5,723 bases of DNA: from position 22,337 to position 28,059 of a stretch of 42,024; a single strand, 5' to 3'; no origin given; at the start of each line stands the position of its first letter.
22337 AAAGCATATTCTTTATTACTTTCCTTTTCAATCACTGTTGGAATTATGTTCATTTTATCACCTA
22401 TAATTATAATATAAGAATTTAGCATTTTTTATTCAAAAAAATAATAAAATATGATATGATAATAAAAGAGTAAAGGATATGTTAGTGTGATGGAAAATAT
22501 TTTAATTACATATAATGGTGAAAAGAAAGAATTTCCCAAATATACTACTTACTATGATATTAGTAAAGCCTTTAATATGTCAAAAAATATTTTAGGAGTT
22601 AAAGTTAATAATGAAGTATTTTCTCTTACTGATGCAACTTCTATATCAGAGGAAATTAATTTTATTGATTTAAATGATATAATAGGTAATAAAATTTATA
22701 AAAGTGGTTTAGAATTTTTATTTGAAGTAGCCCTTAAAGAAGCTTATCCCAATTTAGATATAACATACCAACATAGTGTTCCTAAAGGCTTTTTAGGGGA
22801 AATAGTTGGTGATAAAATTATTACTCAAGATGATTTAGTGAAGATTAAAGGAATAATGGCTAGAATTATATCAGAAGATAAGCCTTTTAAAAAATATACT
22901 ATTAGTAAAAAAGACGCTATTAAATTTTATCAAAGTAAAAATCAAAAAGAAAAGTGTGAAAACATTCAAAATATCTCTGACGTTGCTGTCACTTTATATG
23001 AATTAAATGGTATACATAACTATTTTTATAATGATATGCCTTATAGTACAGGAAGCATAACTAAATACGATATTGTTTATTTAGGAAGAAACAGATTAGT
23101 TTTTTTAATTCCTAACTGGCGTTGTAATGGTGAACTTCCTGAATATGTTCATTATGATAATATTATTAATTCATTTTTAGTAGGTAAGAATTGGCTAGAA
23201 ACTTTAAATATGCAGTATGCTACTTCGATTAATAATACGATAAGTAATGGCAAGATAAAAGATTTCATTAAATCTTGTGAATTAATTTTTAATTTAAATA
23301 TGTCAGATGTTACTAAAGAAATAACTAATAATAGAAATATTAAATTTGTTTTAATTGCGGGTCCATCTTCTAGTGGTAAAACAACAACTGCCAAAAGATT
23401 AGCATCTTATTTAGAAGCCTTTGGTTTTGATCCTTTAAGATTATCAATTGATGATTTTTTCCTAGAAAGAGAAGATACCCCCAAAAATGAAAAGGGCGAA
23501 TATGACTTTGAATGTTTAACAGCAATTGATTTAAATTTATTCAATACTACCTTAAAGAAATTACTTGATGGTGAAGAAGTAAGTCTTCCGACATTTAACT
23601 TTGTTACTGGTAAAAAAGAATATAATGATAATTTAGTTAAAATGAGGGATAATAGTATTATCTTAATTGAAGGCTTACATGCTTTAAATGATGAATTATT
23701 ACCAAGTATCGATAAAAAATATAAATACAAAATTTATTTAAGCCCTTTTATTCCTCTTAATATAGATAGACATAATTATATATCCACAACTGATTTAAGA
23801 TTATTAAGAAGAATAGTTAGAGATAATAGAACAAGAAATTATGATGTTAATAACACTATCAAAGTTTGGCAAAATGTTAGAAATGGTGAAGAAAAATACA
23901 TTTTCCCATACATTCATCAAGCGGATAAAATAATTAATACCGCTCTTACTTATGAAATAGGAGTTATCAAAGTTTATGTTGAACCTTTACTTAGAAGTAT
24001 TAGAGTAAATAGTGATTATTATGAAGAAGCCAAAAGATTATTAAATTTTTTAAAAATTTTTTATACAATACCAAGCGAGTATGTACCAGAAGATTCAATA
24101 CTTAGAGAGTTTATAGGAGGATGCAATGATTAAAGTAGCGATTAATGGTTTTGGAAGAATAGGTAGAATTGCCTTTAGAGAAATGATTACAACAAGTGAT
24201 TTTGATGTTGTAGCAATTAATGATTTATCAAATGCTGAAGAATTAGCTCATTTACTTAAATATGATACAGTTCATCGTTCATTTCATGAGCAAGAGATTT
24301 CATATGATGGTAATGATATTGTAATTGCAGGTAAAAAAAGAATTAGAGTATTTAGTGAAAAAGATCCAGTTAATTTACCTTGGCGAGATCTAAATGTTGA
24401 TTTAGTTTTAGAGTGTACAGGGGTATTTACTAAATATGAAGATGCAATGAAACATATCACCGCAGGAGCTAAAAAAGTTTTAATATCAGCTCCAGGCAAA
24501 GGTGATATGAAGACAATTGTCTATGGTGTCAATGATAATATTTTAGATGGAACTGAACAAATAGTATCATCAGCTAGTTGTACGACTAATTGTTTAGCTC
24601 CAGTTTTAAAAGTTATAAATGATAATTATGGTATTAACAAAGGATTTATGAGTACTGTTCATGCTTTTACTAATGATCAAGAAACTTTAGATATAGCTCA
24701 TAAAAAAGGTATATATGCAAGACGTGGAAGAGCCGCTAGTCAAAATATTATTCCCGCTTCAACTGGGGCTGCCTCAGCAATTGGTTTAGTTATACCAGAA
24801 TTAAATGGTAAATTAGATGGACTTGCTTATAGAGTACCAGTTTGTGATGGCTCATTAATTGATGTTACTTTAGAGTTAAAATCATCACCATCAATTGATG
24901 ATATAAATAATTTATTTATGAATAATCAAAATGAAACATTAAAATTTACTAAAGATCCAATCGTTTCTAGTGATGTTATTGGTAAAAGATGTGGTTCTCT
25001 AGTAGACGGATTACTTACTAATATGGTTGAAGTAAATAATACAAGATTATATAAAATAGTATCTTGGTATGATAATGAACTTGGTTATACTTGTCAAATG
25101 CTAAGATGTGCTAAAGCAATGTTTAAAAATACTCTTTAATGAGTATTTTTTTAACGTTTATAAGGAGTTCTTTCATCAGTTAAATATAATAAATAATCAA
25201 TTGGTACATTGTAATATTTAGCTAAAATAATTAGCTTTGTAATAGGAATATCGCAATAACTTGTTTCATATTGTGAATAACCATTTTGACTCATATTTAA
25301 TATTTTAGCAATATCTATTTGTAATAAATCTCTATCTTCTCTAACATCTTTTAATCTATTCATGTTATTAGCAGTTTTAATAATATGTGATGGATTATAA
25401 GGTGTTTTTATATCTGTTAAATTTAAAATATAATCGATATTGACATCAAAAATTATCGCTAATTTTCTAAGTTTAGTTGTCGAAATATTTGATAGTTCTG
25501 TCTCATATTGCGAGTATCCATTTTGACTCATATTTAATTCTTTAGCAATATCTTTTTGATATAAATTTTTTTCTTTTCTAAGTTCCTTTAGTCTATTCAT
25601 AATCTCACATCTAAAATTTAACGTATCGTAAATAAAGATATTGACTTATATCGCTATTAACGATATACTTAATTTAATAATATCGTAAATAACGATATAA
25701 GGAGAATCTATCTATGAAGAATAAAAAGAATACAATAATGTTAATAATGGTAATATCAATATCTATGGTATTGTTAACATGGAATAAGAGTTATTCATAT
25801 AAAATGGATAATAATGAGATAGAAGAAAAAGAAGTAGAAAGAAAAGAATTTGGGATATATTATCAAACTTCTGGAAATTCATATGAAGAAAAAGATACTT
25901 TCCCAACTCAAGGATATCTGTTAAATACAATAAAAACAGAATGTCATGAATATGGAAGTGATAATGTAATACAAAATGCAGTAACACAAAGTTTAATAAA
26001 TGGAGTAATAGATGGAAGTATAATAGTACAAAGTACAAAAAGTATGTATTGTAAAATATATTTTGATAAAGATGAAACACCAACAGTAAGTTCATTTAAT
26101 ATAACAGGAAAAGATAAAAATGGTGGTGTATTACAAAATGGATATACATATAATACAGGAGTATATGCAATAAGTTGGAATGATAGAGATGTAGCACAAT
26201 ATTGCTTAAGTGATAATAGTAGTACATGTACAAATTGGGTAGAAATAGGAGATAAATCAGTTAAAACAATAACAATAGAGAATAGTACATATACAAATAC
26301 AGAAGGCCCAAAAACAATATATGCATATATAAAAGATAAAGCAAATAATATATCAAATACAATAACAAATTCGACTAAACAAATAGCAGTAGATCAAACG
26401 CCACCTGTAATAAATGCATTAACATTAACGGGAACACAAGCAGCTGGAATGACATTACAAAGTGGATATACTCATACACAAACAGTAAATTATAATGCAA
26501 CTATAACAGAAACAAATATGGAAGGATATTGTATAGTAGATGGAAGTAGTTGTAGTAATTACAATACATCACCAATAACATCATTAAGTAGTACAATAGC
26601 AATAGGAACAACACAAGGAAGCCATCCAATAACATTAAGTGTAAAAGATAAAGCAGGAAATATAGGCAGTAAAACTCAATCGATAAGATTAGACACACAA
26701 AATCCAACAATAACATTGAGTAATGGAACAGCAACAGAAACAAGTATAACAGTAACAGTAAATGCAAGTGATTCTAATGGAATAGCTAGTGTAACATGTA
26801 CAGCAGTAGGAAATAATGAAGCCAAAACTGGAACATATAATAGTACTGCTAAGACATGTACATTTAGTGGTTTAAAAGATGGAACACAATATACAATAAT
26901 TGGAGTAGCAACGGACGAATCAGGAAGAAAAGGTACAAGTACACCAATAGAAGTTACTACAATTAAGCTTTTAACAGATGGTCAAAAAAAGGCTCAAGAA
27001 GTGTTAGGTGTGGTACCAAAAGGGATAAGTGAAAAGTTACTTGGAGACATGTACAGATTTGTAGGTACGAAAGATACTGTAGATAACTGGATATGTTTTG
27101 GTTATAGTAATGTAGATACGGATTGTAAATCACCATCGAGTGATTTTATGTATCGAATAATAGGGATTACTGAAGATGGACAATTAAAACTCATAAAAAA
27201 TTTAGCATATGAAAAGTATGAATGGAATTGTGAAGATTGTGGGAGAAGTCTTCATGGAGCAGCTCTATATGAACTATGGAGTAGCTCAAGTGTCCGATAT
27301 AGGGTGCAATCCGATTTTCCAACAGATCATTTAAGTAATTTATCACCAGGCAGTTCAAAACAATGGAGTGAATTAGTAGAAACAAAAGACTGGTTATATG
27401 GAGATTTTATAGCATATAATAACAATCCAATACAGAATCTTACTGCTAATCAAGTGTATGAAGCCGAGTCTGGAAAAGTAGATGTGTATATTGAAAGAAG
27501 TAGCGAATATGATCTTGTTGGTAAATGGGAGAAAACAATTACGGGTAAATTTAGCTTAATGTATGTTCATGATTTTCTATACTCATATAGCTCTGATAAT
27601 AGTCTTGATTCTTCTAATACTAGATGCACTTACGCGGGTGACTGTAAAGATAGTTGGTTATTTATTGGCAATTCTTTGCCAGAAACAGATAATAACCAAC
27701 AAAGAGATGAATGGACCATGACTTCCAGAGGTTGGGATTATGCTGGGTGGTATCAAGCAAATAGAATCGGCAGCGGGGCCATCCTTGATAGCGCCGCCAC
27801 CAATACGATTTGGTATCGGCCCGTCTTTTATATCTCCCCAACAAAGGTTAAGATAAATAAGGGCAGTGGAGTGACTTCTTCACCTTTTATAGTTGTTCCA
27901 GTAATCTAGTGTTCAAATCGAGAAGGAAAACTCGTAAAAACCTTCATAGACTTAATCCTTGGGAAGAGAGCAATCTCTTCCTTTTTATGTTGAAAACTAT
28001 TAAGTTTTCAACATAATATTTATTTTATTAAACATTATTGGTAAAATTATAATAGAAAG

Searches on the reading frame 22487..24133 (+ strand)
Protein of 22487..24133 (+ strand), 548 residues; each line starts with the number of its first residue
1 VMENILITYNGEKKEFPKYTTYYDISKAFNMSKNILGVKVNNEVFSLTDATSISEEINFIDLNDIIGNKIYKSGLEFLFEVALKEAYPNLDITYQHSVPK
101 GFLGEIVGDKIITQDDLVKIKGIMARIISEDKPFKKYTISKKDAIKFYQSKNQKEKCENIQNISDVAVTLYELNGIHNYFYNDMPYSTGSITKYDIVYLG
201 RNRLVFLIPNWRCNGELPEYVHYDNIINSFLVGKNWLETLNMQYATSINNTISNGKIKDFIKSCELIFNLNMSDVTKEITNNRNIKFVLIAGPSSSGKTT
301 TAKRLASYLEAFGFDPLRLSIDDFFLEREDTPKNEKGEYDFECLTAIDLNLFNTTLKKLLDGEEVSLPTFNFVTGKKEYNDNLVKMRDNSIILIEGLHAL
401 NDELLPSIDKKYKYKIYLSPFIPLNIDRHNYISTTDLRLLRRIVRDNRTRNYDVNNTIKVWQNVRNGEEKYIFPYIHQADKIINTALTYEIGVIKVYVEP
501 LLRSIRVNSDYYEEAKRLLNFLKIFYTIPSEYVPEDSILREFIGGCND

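Call 36: search_protein_families(library=ncbifam, proteins=[window:22487-24133:+], max_evalue=0.00001)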
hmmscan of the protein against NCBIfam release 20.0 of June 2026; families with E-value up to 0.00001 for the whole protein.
window:22487-24133:+ (548 aa): 5 families
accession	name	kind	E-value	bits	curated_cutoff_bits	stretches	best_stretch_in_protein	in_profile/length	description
TIGR00235.1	udk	equivalog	5.1e-24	85.1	220.3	1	287-491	8-193/207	uridine kinase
NF004018.0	PRK05480.1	equivalog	6.3e-23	81.3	180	1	284-492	5-194/210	uridine kinase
NF005655.0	PRK07429.1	subfamily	1.2e-10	41.1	236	1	285-485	8-185/326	phosphoribulokinase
NF005807.0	PRK07667.1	equivalog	9.7e-09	35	221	1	272-418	3-145/193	kinase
TIGR00418.1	thrS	equivalog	6.6e-06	25.3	383.65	0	79-174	8-104/565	threonine--tRNA ligase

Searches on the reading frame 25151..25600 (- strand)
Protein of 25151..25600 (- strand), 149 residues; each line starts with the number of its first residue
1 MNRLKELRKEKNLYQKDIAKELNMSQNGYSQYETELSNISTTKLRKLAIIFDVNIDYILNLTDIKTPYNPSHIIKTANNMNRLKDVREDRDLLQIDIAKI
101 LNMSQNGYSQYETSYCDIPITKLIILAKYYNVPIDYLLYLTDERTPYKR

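Call 5: search_protein_families(library=pfam, proteins=[window:25151-25600:-], max_evalue=1)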
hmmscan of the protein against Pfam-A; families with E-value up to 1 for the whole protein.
window:25151-25600:- (149 aa): 13 families
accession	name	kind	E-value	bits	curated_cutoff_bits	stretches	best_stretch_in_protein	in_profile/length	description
PF01381.28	HTH_3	-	2.8e-25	88.6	23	2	4-58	1-55/55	Helix-turn-helix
PF12844.13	HTH_19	-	2.4e-16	59.8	30.2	2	2-63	2-63/64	Helix-turn-helix domain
PF13560.12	HTH_31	-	4e-11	43.5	27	2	3-48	5-51/64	Helix-turn-helix domain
PF13744.12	HTH_37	-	1.1e-07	32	27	2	1-49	20-69/80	Helix-turn-helix domain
PF15731.11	MqsA_antitoxin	-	0.00093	19.8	30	1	79-121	70-112/131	Antitoxin component of bacterial toxin-antitoxin system, MqsA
PF13443.12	HTH_26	-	0.0019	18.8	22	1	3-61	1-60/63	Cro/C1-type HTH DNA-binding domain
PF13412.12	HTH_24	-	0.0019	18.2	21.9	1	4-28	9-33/48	Winged helix-turn-helix DNA-binding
PF13413.12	HTH_25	-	0.016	15.5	24.6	0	3-26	1-24/62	Helix-turn-helix domain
PF10668.15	Phage_terminase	-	0.023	14.8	22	0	11-26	21-36/67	Phage terminase small subunit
PF22495.2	HTH_92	-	0.031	14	27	1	5-35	1-31/45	RsaL-like HTH domain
PF04545.22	Sigma70_r4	-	0.12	12.3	24.1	0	6-26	14-34/50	Sigma-70, region 4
PF08281.18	Sigma70_r4_2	-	0.14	12.2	25.7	0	7-27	21-41/54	Sigma-70, region 4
PF08667.16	BetR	-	0.18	12.3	21.6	0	120-144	51-75/148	BetR domain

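Call 97: search_protein_families(library=padloc, proteins=[window:25151-25600:-], max_evalue=0.01)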
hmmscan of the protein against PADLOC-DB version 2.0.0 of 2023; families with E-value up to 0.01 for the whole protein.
window:25151-25600:- (149 aa): 18 families
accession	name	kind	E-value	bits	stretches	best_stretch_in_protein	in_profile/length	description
PDLC02926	HTH_VI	-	6.7e-15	53.1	2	3-61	5-63/92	-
PDLC03954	RmrA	-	1.7e-12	45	2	2-64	13-75/380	-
PDLC03947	RmrA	-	2e-11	41.3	2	2-60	14-72/383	-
PDLC04142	capH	-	5.6e-11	41.4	1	2-63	9-70/103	capH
PDLC03945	RmrA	-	3.5e-10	37.6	2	3-62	6-65/394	-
PDLC03944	RmrA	-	7.8e-09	33.1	2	2-63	9-70/384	-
PDLC03952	RmrA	-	9e-09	32.6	2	2-59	25-82/395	-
PDLC03951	RmrA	-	2.2e-08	31.5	2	2-62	11-70/400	-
PDLC03949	RmrA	-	3.8e-06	24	1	2-59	5-62/363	-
PDLC03948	RmrA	-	8e-06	23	0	80-138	10-68/397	-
PDLC03665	Control_protein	-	1.4e-05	23.3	1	2-65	11-75/77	control protein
PDLC04775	PDC-M69A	-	4.3e-05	22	1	5-103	13-107/113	-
PDLC03955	RmrA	-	6.7e-05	20.3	0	3-59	24-80/371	-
PDLC04758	PDC-M64B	-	8.6e-05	21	1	2-57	33-88/123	-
PDLC03956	RmrA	-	0.0018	15.4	0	2-61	11-71/399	-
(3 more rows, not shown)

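Call 98: search_protein_families(library=phrogs, proteins=[window:25151-25600:-], max_evalue=0.001)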
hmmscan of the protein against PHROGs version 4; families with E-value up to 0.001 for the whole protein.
window:25151-25600:- (149 aa): 22 families
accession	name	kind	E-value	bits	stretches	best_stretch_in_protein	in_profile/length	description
phrog_8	-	transcription regulation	3.4e-36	126.4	2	2-71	79-148/346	transcriptional regulator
phrog_3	-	transcription regulation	3.3e-20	74.3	2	1-67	90-154/430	transcriptional repressor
phrog_4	-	transcription regulation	1.1e-19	71.7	2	2-66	139-199/400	transcriptional repressor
phrog_2967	-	transcription regulation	2.9e-18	67.2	2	3-81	14-91/225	transcriptional regulator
phrog_1994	-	DNA, RNA and nucleotide metabolism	3.1e-14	54.3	2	1-63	1-63/170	DNA binding protein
phrog_2439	-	transcription regulation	1.1e-13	51.8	2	2-71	10-76/367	transcriptional regulator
phrog_2328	-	transcription regulation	1.5e-12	48.4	1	2-71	18-86/128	transcriptional repressor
phrog_7241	-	transcription regulation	8.9e-10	39.7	1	4-57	66-119/122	transcriptional regulator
phrog_2104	-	unknown function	3.7e-09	37.7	1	2-50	42-90/103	-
phrog_1373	-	transcription regulation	4e-08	34.4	1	4-59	68-123/166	transcriptional regulator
phrog_4836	-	transcription regulation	1.6e-07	32.1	0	38-137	39-134/194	CII-like regulator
phrog_34939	-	unknown function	3.9e-07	31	0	2-65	12-76/280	-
phrog_7950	-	transcription regulation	5.7e-07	30.5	0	3-47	11-60/68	transcriptional repressor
phrog_147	-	transcription regulation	4.1e-06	28.1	0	2-48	7-54/100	transcriptional regulator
phrog_2339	-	DNA, RNA and nucleotide metabolism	5e-06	27.4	0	1-52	27-79/98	HTH DNA binding protein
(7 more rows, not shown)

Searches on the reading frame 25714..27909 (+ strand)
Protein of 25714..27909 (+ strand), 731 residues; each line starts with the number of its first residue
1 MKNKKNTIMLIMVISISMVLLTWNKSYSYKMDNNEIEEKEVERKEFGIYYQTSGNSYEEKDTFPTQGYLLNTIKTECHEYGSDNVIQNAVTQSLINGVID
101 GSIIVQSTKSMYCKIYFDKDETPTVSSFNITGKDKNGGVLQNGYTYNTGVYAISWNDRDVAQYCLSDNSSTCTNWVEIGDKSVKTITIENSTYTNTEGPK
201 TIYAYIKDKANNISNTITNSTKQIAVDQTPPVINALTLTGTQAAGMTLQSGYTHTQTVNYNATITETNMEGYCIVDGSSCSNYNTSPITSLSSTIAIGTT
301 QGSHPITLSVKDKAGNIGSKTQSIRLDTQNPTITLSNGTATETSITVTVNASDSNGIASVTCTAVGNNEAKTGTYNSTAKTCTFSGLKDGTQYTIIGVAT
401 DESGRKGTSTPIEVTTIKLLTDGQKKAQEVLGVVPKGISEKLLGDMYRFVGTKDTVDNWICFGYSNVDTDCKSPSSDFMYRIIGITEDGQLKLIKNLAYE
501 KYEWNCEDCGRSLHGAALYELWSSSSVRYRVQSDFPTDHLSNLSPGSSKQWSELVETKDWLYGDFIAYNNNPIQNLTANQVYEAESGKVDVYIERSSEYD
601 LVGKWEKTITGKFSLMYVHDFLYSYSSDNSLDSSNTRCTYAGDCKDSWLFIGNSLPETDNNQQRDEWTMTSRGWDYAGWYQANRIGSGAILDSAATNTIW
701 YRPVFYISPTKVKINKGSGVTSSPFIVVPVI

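Call 5: search_protein_families(library=pfam, proteins=[window:25714-27909:+], max_evalue=1)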
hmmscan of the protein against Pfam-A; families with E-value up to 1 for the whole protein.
window:25714-27909:+ (731 aa): 3 families
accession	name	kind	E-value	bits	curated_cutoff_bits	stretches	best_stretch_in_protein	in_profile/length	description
PF17957.7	Big_7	-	0.0028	18.7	24.1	1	336-391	9-65/70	Bacterial Ig domain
PF00041.27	fn3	-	0.0076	16.9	25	1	340-414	11-83/84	Fibronectin type III domain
PF19077.6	Big_13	-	0.018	16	27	1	242-328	13-102/102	Bacterial Ig-like domain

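Call 14: search_solved_structures(query=window:25714-27909:+, max_evalue=1)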
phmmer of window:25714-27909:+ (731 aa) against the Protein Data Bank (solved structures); distinct sequences matched with E-value up to 1: 5.
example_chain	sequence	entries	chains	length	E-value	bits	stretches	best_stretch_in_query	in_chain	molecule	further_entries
1fna_A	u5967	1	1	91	0.33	12.6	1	360-414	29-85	FIBRONECTIN CELL-ADHESION MODULE TYPE III-10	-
1ttf_A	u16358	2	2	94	0.34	12.6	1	359-414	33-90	FIBRONECTIN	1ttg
4mmx_C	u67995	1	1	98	0.36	12.5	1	360-414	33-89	Fibronectin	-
1b9w_A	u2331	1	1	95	0.76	11.5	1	106-140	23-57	PROTEIN (MEROZOITE SURFACE PROTEIN 1)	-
6xay_A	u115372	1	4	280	0.77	11.4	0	365-443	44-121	Fibronectin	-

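Call 97: search_protein_families(library=padloc, proteins=[window:25714-27909:+], max_evalue=0.01)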
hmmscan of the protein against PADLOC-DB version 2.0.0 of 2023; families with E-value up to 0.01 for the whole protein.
window:25714-27909:+ (731 aa): 0 families

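Call 98: search_protein_families(library=phrogs, proteins=[window:25714-27909:+], max_evalue=0.001)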
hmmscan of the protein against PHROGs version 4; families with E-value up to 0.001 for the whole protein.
window:25714-27909:+ (731 aa): 0 families
